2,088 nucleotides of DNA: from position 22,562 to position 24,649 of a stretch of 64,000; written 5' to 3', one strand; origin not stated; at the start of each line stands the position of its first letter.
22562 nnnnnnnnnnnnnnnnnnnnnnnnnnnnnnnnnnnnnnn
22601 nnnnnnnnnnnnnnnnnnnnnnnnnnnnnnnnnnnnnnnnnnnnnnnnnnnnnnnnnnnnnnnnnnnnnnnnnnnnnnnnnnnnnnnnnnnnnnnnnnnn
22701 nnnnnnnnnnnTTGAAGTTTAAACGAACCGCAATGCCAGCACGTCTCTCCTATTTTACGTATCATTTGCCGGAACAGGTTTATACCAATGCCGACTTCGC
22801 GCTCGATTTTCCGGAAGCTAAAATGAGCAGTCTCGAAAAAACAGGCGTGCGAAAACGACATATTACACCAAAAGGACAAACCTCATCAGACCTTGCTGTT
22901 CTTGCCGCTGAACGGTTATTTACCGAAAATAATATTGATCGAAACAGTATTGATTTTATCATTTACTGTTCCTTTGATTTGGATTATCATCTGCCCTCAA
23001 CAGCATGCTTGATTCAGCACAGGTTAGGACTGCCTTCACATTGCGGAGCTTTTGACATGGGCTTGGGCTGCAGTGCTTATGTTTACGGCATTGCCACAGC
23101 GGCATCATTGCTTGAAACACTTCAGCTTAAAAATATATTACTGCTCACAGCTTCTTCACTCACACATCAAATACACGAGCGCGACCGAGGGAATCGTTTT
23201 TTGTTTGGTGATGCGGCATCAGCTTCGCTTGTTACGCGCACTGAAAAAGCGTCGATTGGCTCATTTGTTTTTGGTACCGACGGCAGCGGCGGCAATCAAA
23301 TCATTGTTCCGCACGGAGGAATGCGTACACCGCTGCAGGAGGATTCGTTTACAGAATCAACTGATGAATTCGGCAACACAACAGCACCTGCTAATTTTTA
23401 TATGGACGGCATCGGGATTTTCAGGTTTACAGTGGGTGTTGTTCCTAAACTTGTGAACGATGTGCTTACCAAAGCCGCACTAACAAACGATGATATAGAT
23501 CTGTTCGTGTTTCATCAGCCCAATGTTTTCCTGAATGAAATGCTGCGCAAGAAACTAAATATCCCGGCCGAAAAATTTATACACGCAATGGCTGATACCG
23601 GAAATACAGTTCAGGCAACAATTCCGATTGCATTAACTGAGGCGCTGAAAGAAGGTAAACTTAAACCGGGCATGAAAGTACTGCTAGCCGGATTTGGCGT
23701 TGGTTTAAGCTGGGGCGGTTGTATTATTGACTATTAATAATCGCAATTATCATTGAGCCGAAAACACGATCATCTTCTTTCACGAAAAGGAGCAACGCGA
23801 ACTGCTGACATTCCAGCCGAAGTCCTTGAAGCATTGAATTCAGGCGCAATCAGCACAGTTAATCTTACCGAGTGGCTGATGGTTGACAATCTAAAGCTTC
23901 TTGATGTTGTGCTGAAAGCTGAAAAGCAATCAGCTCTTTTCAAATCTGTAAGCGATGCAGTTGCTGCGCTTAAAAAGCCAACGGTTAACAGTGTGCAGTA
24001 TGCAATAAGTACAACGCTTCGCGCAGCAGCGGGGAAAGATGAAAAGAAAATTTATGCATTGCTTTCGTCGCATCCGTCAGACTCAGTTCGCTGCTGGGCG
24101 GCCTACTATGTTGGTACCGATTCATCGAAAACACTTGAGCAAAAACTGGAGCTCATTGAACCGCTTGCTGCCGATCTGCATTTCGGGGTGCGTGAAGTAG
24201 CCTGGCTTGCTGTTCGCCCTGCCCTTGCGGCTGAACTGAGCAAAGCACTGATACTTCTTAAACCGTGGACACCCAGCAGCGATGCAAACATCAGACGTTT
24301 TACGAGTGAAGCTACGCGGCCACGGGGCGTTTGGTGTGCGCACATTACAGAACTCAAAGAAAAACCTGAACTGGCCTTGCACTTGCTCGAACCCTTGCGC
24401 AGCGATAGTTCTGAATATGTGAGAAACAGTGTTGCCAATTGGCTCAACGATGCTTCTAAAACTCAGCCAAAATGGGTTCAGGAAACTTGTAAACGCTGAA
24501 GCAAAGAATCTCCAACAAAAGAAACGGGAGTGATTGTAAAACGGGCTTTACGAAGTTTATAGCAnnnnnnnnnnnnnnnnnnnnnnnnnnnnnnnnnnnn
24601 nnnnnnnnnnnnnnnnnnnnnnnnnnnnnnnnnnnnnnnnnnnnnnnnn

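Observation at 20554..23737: Compact sulfotransferase - ACP - tandem FabH-like KAS III operon, a candidate (sulfated?) lipid or alkyl-aromatic biosynthetic module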

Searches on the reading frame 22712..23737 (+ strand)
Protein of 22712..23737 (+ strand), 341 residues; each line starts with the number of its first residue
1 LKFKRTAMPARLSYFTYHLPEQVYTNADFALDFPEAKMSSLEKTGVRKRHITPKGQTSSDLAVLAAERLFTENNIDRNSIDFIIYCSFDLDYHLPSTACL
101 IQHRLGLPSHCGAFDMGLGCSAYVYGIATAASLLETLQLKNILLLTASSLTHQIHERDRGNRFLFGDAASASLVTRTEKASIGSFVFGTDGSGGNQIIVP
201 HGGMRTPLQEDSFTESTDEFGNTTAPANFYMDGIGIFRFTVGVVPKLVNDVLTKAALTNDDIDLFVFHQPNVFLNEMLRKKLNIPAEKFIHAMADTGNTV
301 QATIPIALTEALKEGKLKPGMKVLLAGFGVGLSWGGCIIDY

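Call 3: search_protein_families(library=pfam, proteins=[window:22712-23737:+], max_evalue=0.01)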
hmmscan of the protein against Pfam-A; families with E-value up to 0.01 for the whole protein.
window:22712-23737:+ (341 aa): 3 families
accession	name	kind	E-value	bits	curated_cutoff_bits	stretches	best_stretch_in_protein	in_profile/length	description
PF08541.16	ACP_syn_III_C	-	8.1e-33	112.9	26.6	1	252-340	1-89/90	3-Oxoacyl-[acyl-carrier-protein (ACP)] synthase III C terminal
PF08545.16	ACP_syn_III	-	1.4e-17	63.7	24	1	114-191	1-80/80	3-Oxoacyl-[acyl-carrier-protein (ACP)] synthase III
PF08392.18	FAE1_CUT1_RppA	-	1.1e-06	28.6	27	1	63-154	88-179/290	FAE1/Type III polyketide synthase-like protein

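Call 4: search_protein_families(library=ncbifam, proteins=[window:22712-23737:+], max_evalue=0.01)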
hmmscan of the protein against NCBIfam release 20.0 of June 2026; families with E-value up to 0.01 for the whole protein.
window:22712-23737:+ (341 aa): 13 families
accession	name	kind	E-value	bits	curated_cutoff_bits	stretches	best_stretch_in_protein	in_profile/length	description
NF006829.0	PRK09352.1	subfamily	2.4e-76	256.8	249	1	10-340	5-320/322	beta-ketoacyl-ACP synthase 3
TIGR00747.1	fabH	subfamily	4.3e-67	226.5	292.1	1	11-340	4-321/322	beta-ketoacyl-ACP synthase III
NF009519.0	PRK12880.1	equivalog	2.5e-49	168.5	436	1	44-340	46-337/353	beta-ketoacyl-ACP synthase III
NF004623.0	PRK05963.1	equivalog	4.8e-49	167.4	437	1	9-339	5-326/328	beta-ketoacyl-ACP synthase III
NF005541.0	PRK07204.1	equivalog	1.1e-48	166.4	402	1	25-341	20-329/329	beta-ketoacyl-ACP synthase III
NF005308.0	PRK06840.1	equivalog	1.4e-35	122.9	315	1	17-340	12-334/339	3-oxoacyl-ACP synthase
NF006720.0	PRK09258.1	equivalog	4.4e-33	115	285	1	37-333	42-330/338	3-oxoacyl-ACP synthase III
NF005703.0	PRK07515.1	equivalog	1.5e-31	109.6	304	1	58-339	96-370/373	beta-ketoacyl-ACP synthase III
NF003274.0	PRK04262.1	equivalog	1.2e-17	64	244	2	246-331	213-298/347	hydroxymethylglutaryl-CoA synthase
TIGR00748.1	HMG_CoA_syn_Arc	equivalog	3.6e-10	39.6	353.35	1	250-332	216-298/345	hydroxymethylglutaryl-CoA synthase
NF005293.2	PRK06816.1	subfamily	4.4e-10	39.2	450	1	247-325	277-360/378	StlD/DarB family beta-ketosynthase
NF053539.1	resorcinol_DarB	exception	8.3e-09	35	550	1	248-326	277-360/377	dialkylresorcinol biosynthesis protein DarB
TIGR01835.1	HMG-CoA-S_prok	equivalog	0.00029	19.8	360.35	1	48-152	39-140/382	hydroxymethylglutaryl-CoA synthase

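Call 6: search_solved_structures(query=window:22712-23737:+, max_evalue=1e-10)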
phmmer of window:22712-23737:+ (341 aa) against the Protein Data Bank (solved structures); distinct sequences matched with E-value up to 1e-10: 61 (the best 60 are shown).
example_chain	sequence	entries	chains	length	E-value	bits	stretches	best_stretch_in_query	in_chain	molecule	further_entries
3gwa_A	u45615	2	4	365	1.5e-84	287.1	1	11-341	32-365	3-oxoacyl-(Acyl-carrier-protein) synthase III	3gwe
4efi_A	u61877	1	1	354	5.8e-51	176.7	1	11-337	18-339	3-oxoacyl-(Acyl-carrier protein) synthase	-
4dfe_A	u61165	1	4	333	1.4e-50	175.4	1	18-341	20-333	3-oxoacyl-[acyl-carrier-protein] synthase 3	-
1ub7_A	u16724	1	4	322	5.5e-46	160.4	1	18-339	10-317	3-oxoacyl-[acyl-carrier protein] synthase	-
4ryb_A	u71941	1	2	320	5.8e-46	160.3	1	11-341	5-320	3-oxoacyl-[acyl-carrier-protein] synthase 3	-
8vd9_A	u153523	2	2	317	4.2e-45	157.4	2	18-198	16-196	Beta-ketoacyl-[acyl-carrier-protein] synthase III 1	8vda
1zow_A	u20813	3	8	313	1.9e-43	152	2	229-339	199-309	3-oxoacyl-[acyl-carrier-protein] synthase III | 3-oxoacyl-[acyl-carrier-protein] synthase 3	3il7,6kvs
2ebd_A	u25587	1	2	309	2.1e-43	151.9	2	17-181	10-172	3-oxoacyl-[acyl-carrier-protein] synthase 3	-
5bqs_A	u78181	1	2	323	2.8e-43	151.5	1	10-339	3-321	3-oxoacyl-[acyl-carrier-protein] synthase 3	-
4nhd_A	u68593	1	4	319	6.3e-42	147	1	14-340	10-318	3-oxoacyl-[acyl-carrier-protein] synthase 3 protein 1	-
6x7r_A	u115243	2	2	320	1.3e-41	145.9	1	18-339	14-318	3-oxoacyl-[acyl-carrier-protein] synthase 3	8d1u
1hn9_A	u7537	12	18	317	1.4e-41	145.8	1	18-339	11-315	BETA-KETOACYL-ACYL CARRIER PROTEIN SYNTHASE III | 3-oxoacyl-[acyl-carrier-protein] synthase III | 3-oxoacyl-[acyl-carrier-protein] synthase 3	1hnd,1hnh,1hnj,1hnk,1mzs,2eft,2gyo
9ka2_A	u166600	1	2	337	1.6e-41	145.7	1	17-339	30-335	Beta-ketoacyl-[acyl-carrier-protein] synthase III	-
3il9_A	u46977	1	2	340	1.8e-41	145.5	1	18-339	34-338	3-oxoacyl-[acyl-carrier-protein] synthase 3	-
1ebl_A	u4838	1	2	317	7.2e-41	143.5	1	18-339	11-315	BETA-KETOACYL-ACP SYNTHASE III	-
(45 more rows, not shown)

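Call 49: search_solved_structures(query=window:22733-23737:+, max_evalue=1e-40, show_alignments=5)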
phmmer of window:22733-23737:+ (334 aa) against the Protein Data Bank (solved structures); distinct sequences matched with E-value up to 1e-40: 15.
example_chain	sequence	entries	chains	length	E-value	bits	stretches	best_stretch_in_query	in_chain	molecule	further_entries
3gwa_A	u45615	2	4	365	2.2e-84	286.5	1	6-334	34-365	3-oxoacyl-(Acyl-carrier-protein) synthase III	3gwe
4efi_A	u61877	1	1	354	8.1e-51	176.2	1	13-330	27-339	3-oxoacyl-(Acyl-carrier protein) synthase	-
4dfe_A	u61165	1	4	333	1.7e-50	175.1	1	11-334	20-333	3-oxoacyl-[acyl-carrier-protein] synthase 3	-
1ub7_A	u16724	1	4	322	5.1e-46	160.4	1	11-332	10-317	3-oxoacyl-[acyl-carrier protein] synthase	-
4ryb_A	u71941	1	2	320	5.7e-46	160.3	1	4-334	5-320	3-oxoacyl-[acyl-carrier-protein] synthase 3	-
8vd9_A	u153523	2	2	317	4.1e-45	157.5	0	11-191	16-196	Beta-ketoacyl-[acyl-carrier-protein] synthase III 1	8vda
1zow_A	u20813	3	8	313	1.7e-43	152.2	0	222-332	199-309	3-oxoacyl-[acyl-carrier-protein] synthase III | 3-oxoacyl-[acyl-carrier-protein] synthase 3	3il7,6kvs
2ebd_A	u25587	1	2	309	1.9e-43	152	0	10-174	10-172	3-oxoacyl-[acyl-carrier-protein] synthase 3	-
5bqs_A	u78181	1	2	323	2.7e-43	151.5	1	3-332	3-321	3-oxoacyl-[acyl-carrier-protein] synthase 3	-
4nhd_A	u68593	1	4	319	9.4e-42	146.4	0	11-333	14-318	3-oxoacyl-[acyl-carrier-protein] synthase 3 protein 1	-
1hn9_A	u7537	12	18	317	1.3e-41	145.9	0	11-332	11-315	BETA-KETOACYL-ACYL CARRIER PROTEIN SYNTHASE III | 3-oxoacyl-[acyl-carrier-protein] synthase III | 3-oxoacyl-[acyl-carrier-protein] synthase 3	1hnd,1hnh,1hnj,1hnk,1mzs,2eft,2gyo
6x7r_A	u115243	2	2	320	1.4e-41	145.9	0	11-332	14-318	3-oxoacyl-[acyl-carrier-protein] synthase 3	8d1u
9ka2_A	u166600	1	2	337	1.7e-41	145.6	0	11-332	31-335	Beta-ketoacyl-[acyl-carrier-protein] synthase III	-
3il9_A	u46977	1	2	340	1.8e-41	145.5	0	11-332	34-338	3-oxoacyl-[acyl-carrier-protein] synthase 3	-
1ebl_A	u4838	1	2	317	6.7e-41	143.6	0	11-332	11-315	BETA-KETOACYL-ACP SYNTHASE III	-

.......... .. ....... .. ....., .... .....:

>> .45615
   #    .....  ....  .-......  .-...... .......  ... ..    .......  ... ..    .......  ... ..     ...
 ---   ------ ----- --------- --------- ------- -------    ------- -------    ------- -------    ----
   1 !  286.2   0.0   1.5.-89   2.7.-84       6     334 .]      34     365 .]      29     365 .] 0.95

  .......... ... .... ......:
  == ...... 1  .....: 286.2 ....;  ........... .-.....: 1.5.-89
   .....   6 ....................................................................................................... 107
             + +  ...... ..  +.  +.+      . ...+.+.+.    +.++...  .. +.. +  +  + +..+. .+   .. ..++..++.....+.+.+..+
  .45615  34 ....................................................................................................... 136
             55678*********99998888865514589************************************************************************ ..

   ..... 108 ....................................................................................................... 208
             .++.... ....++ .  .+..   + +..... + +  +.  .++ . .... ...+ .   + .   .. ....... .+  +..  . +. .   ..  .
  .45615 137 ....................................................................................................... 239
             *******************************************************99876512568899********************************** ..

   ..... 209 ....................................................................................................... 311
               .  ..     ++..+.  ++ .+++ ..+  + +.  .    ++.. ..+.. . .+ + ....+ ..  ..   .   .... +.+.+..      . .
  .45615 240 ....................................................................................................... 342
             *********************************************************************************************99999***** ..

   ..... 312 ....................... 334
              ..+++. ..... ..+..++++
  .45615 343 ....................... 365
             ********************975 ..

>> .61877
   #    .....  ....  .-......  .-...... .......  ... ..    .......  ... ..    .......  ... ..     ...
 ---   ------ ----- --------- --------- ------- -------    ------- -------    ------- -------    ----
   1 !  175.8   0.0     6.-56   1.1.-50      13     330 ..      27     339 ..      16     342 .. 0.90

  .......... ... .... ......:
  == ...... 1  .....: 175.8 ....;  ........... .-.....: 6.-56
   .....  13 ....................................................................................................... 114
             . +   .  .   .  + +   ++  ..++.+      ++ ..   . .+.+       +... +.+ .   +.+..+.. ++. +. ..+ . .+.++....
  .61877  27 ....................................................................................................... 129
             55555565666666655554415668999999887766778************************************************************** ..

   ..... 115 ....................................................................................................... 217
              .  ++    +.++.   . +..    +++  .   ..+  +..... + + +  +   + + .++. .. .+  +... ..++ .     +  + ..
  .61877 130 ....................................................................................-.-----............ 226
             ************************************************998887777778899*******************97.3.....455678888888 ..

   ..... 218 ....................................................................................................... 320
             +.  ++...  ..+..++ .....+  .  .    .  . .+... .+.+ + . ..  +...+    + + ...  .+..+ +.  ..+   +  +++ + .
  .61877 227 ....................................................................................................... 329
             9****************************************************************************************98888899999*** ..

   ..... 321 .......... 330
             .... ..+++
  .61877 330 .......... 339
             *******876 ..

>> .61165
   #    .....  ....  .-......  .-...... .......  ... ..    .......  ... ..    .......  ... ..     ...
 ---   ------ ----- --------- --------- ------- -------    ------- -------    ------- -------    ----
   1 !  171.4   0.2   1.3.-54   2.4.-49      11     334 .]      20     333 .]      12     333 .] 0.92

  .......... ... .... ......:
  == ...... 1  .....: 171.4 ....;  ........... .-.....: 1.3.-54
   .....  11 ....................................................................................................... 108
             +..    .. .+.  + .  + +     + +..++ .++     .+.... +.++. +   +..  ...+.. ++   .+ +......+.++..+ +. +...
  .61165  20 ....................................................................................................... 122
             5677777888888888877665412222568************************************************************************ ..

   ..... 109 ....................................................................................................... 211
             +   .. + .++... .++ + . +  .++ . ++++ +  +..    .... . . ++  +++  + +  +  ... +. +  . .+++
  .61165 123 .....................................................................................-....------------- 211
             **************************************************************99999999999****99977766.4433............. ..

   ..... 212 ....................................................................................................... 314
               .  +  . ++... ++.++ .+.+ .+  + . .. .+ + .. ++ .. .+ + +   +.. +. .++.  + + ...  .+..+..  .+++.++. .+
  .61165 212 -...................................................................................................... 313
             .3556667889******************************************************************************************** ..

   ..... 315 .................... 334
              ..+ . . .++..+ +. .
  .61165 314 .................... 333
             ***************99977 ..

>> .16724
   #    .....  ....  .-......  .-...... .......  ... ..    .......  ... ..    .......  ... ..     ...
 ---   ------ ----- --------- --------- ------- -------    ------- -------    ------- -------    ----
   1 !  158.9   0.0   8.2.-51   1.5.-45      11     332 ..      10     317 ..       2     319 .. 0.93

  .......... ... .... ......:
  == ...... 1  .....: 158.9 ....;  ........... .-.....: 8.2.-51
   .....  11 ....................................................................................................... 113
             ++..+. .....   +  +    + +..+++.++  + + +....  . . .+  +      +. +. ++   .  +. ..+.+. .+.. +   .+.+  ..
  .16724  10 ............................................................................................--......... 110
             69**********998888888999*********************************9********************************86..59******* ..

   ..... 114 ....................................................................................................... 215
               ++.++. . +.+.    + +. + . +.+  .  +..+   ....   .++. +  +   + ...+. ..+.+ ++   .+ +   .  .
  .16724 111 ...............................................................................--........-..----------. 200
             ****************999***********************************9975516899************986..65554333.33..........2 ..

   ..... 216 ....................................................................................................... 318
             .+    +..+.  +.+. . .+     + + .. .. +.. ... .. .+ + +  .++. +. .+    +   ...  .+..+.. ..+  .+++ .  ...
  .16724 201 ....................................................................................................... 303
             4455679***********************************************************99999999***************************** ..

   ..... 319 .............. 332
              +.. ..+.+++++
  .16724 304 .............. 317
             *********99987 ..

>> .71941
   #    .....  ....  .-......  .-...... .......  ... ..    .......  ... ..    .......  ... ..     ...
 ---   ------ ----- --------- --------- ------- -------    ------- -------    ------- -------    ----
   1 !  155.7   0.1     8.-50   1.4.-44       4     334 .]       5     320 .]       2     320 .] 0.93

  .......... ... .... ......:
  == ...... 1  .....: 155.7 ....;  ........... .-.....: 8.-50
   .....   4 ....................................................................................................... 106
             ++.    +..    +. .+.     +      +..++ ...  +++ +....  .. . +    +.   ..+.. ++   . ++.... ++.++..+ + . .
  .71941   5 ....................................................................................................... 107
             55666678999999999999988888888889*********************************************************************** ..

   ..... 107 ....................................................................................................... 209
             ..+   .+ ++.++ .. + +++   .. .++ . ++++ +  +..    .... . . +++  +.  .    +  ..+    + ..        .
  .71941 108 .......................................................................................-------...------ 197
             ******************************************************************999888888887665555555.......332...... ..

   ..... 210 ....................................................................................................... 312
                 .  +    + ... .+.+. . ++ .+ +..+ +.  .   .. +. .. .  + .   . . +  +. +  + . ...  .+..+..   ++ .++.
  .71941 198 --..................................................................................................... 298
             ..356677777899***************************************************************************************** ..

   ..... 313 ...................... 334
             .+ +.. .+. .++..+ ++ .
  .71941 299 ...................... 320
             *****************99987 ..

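Call 63: find_related_loci(query=window:22733-23737:+, collection=metagenome_contigs, flank=8000)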
Query window:22733-23737:+ (334 aa) in metagenome_contigs; peptide patterns used: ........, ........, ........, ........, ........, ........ (x = any residue, [..] = any of these).
61 stretches matched a pattern, but none encodes a relative of the query by tblastn (E <= 1e-3).

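Call 65: find_related_loci(query=A3, collection=metagenome_contigs, flank=8000)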
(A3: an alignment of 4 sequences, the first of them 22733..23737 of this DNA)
Query A3 (334 aa) in metagenome_contigs; peptide patterns used: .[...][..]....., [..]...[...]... (x = any residue, [..] = any of these).
363 stretches matched a pattern; 24 encode a relative of the query (tblastn E <= 1e-3); 24 distinct loci.
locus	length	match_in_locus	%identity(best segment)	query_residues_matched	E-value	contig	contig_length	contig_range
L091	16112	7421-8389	48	9-334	9e-98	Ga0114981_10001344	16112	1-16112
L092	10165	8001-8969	48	9-334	8e-98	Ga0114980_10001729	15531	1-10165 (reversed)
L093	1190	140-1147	43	1-334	1e-102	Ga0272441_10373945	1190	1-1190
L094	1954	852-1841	46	3-334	9e-95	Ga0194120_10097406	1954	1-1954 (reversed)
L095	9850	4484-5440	44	3-334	2e-86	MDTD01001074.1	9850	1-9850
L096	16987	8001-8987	42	3-332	2e-86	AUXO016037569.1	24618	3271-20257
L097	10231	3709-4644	42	11-334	9e-85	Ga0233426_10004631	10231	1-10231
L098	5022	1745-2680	42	11-334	9e-85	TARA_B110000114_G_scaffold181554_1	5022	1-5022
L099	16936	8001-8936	42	11-334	2e-84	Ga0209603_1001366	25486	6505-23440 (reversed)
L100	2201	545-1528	41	9-334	8e-87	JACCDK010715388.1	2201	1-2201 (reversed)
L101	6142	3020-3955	44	7-333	2e-82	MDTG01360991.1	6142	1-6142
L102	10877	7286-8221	44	7-333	3e-82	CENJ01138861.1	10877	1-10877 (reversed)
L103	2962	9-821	49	53-327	9e-82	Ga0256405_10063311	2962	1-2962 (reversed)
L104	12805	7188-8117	41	11-332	3e-77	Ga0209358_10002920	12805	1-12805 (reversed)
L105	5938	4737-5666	41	11-332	3e-75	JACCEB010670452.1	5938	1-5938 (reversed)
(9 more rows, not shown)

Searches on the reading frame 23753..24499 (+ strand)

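Call 3: search_protein_families(library=pfam, proteins=[window:23753-24499:+], max_evalue=0.01)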
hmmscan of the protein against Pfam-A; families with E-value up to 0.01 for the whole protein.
window:23753-24499:+ (248 aa): 2 families
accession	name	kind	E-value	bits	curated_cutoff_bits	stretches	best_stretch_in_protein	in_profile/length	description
PF08713.17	DNA_alkylation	-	2.4e-07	31.1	21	1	150-244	107-192/213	DNA alkylation repair enzyme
PF02985.28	HEAT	-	0.0014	19.1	23.5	0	102-121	7-25/31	HEAT repeat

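Call 4: search_protein_families(library=ncbifam, proteins=[window:23753-24499:+], max_evalue=0.01)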
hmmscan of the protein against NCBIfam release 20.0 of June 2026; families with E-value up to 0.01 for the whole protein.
window:23753-24499:+ (248 aa): 0 families
